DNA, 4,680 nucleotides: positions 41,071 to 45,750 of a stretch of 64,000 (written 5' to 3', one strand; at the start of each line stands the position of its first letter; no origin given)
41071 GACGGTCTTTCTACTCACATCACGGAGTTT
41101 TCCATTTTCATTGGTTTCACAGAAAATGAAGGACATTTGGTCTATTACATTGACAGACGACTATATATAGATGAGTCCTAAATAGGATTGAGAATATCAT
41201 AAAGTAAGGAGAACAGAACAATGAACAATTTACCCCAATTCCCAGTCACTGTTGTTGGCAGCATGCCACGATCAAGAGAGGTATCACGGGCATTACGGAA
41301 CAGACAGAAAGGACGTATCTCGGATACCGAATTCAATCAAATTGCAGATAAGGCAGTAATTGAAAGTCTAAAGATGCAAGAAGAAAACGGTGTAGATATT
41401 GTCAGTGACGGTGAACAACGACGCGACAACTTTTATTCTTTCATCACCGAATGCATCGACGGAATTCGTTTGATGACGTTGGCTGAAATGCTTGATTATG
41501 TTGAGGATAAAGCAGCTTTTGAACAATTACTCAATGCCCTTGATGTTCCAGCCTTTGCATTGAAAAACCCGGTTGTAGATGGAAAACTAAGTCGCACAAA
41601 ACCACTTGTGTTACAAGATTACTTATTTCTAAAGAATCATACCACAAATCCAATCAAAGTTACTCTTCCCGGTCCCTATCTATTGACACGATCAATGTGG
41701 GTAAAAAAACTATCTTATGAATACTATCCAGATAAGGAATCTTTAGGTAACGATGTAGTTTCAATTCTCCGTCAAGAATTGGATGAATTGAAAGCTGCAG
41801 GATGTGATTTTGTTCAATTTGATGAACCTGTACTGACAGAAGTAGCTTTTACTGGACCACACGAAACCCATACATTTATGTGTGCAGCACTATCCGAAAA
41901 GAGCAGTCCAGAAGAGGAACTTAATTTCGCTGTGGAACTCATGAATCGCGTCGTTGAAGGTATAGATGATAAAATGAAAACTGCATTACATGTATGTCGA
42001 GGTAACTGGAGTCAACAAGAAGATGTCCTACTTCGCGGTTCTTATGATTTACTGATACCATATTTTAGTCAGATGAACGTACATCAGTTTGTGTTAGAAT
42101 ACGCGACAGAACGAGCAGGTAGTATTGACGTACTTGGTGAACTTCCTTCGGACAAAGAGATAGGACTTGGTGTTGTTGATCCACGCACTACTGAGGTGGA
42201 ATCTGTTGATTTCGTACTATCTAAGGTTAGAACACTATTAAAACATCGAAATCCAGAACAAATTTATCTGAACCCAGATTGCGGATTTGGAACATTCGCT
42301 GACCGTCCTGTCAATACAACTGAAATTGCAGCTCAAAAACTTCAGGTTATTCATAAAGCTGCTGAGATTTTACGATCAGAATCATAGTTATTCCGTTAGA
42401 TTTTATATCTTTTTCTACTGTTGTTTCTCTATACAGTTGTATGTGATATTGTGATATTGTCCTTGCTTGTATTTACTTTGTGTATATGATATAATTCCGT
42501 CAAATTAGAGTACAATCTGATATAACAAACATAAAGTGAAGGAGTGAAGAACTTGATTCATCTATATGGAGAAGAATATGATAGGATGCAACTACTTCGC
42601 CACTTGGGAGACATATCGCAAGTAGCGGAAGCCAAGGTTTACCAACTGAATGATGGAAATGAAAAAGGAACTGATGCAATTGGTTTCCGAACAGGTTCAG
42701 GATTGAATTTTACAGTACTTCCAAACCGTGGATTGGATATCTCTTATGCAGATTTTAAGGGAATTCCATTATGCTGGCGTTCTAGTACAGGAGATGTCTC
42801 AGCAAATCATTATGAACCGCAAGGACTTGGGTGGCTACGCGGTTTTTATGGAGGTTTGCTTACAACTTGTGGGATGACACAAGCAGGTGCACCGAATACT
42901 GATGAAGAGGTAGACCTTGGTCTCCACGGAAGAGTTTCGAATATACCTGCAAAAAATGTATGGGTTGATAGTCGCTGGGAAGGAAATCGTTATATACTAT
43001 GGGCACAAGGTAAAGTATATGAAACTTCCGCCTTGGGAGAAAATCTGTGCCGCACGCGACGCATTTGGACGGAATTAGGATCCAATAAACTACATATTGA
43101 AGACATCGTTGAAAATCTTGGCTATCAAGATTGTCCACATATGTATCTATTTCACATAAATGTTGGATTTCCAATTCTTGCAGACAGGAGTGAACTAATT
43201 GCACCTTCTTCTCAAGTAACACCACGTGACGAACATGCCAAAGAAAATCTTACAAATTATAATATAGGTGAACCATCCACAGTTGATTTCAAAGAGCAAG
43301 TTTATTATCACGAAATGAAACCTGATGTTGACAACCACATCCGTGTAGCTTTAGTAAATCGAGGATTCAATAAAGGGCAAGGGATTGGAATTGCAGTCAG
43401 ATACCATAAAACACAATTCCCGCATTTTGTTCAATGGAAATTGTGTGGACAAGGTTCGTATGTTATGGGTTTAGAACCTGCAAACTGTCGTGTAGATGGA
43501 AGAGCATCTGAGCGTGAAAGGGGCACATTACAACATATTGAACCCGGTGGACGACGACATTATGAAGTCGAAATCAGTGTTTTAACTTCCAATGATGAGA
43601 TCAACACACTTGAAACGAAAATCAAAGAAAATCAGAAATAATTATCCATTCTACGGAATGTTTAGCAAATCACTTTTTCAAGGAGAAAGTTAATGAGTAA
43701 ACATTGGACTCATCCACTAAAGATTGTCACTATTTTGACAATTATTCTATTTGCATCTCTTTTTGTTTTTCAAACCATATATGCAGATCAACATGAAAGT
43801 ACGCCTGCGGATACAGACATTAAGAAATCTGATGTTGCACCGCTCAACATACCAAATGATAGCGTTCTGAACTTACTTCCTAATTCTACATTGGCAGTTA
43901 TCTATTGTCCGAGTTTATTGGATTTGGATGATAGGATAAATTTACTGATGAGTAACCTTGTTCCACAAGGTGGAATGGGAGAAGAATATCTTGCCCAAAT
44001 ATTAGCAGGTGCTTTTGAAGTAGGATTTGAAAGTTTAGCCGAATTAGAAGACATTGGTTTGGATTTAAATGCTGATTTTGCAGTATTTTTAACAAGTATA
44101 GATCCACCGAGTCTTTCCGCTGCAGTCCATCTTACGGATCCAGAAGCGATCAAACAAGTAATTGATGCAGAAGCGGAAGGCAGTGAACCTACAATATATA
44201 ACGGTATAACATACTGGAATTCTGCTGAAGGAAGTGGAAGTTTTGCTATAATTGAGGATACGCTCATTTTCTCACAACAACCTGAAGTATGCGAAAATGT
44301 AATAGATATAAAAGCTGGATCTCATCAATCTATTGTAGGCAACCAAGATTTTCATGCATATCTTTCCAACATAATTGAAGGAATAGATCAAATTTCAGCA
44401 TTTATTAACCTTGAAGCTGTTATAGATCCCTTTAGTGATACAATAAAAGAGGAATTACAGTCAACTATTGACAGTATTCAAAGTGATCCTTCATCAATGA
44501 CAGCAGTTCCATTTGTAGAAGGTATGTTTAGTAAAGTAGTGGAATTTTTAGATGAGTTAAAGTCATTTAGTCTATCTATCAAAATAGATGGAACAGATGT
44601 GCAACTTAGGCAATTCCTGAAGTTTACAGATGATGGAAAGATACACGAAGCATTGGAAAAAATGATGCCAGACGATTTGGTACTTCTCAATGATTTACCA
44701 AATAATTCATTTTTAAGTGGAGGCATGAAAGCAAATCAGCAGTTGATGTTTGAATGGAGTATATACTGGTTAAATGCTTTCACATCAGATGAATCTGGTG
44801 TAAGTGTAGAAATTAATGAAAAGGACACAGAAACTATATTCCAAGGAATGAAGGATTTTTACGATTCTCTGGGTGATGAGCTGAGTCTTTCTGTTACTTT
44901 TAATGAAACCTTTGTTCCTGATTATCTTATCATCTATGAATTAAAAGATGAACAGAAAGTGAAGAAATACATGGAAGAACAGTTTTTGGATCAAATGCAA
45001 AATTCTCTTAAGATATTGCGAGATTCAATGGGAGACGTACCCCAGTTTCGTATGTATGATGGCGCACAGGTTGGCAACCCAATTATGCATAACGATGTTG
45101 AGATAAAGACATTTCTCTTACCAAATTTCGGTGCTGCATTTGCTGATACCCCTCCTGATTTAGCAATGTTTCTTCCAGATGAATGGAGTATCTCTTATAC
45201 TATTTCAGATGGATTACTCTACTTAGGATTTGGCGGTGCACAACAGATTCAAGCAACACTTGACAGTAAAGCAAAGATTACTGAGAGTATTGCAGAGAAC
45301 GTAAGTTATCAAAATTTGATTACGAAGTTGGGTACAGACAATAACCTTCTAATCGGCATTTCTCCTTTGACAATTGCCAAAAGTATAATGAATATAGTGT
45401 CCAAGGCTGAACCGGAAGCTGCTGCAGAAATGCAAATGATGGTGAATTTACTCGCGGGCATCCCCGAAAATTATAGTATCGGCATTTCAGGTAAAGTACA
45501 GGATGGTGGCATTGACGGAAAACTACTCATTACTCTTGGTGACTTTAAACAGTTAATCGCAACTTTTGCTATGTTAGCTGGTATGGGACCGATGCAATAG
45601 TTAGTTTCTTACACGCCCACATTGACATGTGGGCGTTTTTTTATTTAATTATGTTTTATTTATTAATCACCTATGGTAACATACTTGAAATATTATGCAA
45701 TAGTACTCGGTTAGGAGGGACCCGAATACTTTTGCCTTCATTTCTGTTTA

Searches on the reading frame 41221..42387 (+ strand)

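Call 43: search_protein_families(library=pfam, proteins=[window:41221-42387:+], max_evalue=0.01)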
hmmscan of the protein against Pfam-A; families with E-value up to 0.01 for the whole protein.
window:41221-42387:+ (388 aa): 2 families
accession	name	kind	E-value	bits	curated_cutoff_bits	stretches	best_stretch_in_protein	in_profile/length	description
PF01717.24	Meth_synt_2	-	4.8e-37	128.4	21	1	7-359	1-306/324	Cobalamin-independent synthase, Catalytic domain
PF08267.18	Meth_synt_1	-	7.1e-08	32.8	27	1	146-207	151-208/313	Cobalamin-independent synthase, N-terminal domain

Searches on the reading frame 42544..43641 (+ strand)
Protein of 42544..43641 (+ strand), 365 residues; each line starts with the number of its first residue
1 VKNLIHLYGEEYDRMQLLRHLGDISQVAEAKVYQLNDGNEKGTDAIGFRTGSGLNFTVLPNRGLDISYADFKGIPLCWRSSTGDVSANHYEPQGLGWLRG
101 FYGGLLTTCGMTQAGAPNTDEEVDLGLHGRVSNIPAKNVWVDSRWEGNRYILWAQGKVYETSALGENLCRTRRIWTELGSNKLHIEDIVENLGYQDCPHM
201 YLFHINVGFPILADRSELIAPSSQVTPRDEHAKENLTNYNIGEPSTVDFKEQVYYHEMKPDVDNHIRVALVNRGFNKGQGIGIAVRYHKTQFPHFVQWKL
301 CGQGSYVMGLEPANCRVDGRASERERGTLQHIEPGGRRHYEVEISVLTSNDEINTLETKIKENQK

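Call 43: search_protein_families(library=pfam, proteins=[window:42544-43641:+], max_evalue=0.01)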
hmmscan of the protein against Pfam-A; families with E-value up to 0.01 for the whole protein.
window:42544-43641:+ (365 aa): 1 family
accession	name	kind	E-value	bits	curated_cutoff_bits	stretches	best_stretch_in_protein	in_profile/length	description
PF14486.12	DUF4432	-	1.4e-98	329.9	32.5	1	41-346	2-304/304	Domain of unknown function (DUF4432)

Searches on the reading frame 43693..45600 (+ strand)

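Call 43: search_protein_families(library=pfam, proteins=[window:43693-45600:+], max_evalue=0.01)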
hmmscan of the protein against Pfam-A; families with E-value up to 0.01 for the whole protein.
window:43693-45600:+ (635 aa): 1 family
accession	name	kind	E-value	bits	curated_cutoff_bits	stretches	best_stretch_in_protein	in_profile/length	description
PF11832.13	DUF3352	-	6.4e-06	25.5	26.8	1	139-428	123-392/536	Protein of unknown function (DUF3352)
